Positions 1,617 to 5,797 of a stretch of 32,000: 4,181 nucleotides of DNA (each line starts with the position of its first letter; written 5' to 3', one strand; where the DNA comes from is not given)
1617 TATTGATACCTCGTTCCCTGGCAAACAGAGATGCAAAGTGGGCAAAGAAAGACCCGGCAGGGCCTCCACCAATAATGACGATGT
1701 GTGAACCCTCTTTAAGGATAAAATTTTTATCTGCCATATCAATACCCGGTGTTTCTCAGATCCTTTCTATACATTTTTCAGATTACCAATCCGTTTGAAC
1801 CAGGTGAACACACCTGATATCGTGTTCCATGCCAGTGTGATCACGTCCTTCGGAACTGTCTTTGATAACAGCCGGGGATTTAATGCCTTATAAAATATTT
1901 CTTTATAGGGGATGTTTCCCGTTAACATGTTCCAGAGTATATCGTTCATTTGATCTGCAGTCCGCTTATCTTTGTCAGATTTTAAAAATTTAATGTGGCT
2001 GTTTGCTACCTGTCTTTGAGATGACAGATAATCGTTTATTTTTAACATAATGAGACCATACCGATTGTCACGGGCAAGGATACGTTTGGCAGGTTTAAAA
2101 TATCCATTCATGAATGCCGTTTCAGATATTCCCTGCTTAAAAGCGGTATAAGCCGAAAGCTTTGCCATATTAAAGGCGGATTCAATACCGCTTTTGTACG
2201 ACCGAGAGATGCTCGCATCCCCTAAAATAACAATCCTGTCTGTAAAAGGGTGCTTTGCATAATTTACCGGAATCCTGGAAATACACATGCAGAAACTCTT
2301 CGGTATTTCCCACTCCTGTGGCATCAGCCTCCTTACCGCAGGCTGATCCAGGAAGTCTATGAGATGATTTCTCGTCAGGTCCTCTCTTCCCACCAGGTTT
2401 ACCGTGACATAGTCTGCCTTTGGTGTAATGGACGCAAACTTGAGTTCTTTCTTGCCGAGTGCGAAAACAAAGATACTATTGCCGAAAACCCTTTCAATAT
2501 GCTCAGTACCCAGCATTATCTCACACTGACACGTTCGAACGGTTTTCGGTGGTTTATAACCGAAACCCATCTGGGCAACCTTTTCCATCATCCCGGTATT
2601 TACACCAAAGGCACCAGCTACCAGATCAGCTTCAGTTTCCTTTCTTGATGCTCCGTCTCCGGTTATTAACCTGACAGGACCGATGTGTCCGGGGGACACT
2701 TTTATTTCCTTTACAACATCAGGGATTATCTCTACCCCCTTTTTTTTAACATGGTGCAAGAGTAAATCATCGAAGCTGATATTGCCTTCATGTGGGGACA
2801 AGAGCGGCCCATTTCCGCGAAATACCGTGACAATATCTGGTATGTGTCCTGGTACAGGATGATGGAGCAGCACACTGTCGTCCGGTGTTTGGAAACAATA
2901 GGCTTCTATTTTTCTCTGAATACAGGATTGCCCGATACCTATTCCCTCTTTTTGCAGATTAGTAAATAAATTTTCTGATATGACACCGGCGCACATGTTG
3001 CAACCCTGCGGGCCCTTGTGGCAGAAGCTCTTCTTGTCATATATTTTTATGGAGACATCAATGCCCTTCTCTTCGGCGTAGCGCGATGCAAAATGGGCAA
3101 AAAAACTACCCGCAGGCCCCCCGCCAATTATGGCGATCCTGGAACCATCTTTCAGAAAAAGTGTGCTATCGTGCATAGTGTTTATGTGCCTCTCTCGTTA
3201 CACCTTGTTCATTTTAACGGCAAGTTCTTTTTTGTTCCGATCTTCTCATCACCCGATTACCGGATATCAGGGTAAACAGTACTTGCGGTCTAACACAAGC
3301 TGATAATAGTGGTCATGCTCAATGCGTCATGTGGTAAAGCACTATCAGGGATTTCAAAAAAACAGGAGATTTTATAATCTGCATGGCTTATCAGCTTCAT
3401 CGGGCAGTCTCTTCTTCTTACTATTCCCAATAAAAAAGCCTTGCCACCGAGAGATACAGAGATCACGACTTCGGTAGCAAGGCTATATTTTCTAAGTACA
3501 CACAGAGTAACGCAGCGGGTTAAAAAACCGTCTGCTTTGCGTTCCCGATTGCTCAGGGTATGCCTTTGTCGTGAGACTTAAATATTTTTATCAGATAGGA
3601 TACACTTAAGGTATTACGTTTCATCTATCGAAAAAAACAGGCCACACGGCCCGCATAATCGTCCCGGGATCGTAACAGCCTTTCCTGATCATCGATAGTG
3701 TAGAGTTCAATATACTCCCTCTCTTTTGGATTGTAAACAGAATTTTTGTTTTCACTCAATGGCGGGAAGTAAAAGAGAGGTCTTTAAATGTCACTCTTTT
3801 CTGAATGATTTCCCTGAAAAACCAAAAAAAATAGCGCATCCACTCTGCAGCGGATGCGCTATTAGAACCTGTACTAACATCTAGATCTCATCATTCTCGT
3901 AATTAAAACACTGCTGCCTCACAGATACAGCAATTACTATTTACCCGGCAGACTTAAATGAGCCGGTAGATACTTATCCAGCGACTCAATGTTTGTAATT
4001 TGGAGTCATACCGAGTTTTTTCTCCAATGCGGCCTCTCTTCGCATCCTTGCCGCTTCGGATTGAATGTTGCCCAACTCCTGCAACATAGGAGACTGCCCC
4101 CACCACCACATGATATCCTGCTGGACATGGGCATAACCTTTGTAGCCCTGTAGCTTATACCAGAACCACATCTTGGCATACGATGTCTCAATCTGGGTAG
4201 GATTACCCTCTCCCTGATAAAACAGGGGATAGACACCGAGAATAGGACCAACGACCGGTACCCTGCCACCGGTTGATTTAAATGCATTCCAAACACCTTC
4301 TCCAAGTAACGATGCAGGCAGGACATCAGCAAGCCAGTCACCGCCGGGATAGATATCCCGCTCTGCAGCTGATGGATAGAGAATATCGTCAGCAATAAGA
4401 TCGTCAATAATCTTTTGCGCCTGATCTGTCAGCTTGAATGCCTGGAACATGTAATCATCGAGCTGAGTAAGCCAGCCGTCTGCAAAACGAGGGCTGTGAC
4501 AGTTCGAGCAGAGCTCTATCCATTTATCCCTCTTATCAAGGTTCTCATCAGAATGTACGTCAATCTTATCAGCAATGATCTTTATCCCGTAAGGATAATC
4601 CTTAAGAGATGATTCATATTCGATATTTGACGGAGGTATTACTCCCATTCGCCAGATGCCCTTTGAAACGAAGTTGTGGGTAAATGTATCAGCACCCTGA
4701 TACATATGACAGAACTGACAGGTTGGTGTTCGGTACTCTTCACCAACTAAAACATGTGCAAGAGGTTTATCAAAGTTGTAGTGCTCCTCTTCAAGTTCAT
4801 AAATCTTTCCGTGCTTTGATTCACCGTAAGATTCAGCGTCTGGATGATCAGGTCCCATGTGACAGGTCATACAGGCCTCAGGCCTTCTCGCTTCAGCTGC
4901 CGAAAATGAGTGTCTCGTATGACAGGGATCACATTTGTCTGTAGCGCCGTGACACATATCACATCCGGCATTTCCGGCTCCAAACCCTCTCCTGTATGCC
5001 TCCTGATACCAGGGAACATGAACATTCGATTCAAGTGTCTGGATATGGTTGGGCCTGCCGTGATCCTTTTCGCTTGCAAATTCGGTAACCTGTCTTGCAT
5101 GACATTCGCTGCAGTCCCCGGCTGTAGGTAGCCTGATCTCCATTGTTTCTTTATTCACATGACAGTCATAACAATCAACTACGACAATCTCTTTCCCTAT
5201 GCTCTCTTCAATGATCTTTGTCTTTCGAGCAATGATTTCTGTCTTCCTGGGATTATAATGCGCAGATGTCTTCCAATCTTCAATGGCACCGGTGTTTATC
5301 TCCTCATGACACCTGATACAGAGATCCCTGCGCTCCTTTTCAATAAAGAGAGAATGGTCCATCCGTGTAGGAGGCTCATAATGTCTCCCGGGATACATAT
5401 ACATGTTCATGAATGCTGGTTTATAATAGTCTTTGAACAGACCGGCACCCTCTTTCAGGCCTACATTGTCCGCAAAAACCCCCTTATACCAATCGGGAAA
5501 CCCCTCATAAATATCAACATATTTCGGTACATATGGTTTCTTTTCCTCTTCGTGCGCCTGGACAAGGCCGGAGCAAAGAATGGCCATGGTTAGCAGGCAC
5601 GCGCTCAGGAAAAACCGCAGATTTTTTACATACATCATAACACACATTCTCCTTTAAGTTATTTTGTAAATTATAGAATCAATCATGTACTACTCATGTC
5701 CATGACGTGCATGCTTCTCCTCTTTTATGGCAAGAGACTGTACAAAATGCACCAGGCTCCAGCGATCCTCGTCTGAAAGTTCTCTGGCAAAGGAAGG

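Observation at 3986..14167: Ten-kb neighbourhood combining nitrite import, nitrite reduction, sensing and a possible NO-binding cytochrome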

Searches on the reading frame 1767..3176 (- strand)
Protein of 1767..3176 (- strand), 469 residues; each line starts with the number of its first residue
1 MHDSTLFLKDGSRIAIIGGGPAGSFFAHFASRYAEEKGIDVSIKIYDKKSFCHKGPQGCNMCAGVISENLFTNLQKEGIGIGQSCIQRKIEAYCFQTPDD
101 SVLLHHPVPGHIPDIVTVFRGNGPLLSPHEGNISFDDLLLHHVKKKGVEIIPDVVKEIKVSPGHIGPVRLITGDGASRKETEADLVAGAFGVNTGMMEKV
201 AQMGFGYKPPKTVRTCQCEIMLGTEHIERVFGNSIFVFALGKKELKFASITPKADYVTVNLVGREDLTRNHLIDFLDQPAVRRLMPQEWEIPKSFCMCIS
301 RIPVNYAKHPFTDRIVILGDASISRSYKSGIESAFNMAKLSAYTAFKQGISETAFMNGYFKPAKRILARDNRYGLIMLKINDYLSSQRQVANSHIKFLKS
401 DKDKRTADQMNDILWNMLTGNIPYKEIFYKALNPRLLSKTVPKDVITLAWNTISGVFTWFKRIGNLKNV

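Call 4: search_protein_families(library=pfam, proteins=[window:1767-3176:-], max_evalue=0.01)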
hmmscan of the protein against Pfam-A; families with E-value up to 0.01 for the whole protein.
window:1767-3176:- (469 aa): 2 families
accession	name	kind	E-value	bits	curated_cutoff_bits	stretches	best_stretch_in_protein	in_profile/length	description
PF07992.20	Pyr_redox_2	-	0.0009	19.2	26.1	0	13-41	2-26/291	Pyridine nucleotide-disulphide oxidoreductase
PF04820.20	Trp_halogenase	-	0.0082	15.5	21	0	13-42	1-30/458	Tryptophan halogenase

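Call 5: search_protein_families(library=ncbifam, proteins=[window:1767-3176:-], max_evalue=0.01)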
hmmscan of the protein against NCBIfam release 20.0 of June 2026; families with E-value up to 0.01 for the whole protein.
window:1767-3176:- (469 aa): 3 families
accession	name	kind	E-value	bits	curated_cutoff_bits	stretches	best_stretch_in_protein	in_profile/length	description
TIGR02032.1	GG-red-SF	subfamily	9.7e-11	41.9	158.8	1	16-322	5-272/297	geranylgeranyl reductase family protein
NF033113.0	halo_ClmS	equivalog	0.0018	16.8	900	0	134-200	108-173/570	chloramphenicol-biosynthetic FADH2-dependent halogenase CmlS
NF049967.1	QhpG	equivalog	0.0022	17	240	0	14-32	1-19/423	flavin-dependent monooxygenase QhpG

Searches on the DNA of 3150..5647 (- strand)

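Call 80: search_rna_families(sources=[L001, L027, L030, L032, L033, L037], threshold=gathering)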
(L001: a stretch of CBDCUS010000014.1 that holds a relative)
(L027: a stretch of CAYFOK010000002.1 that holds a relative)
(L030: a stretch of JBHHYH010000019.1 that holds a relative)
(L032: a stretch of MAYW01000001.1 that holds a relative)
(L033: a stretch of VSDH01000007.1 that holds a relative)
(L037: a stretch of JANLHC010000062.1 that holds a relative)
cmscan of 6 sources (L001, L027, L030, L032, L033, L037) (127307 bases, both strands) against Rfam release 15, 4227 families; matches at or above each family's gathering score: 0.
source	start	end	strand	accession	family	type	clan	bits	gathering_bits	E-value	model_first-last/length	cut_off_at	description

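Call 82: search_rna_families(source=L001, start=11600, end=12450, threshold=evalue, max_evalue=1)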
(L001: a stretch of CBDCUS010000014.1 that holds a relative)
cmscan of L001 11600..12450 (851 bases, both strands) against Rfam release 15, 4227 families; matches with E-value up to 1: 2.
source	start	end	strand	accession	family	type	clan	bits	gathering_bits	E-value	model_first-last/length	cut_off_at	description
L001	12082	12225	+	RF03167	c-di-GMP-I-GGC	Cis-reg; riboswitch;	CL00126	32.9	59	9.3e-06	1-80/80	no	c-di-GMP-I-GGC riboswitch aptamer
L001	11784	11824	-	RF02503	Atu_C9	Gene; sRNA;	-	14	40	0.29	154-192/192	no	Rhizobiales sRNA Atu_C9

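Call 83: search_rna_families(source=window, start=3150, end=4000, threshold=evalue, max_evalue=0.1, show_alignments=1)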
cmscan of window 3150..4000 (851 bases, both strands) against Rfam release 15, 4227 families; matches with E-value up to 0.1: 2.
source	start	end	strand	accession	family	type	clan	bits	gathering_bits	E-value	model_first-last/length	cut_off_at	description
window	3469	3573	-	RF03167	c-di-GMP-I-GGC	Cis-reg; riboswitch;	CL00126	37.4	59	4.9e-07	1-80/80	no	c-di-GMP-I-GGC riboswitch aptamer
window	3826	3912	-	RF02637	EF0408_EF0409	Gene; sRNA;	-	17.3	440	0.044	1-412/412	no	Enterococcus sRNA EF0408_EF0409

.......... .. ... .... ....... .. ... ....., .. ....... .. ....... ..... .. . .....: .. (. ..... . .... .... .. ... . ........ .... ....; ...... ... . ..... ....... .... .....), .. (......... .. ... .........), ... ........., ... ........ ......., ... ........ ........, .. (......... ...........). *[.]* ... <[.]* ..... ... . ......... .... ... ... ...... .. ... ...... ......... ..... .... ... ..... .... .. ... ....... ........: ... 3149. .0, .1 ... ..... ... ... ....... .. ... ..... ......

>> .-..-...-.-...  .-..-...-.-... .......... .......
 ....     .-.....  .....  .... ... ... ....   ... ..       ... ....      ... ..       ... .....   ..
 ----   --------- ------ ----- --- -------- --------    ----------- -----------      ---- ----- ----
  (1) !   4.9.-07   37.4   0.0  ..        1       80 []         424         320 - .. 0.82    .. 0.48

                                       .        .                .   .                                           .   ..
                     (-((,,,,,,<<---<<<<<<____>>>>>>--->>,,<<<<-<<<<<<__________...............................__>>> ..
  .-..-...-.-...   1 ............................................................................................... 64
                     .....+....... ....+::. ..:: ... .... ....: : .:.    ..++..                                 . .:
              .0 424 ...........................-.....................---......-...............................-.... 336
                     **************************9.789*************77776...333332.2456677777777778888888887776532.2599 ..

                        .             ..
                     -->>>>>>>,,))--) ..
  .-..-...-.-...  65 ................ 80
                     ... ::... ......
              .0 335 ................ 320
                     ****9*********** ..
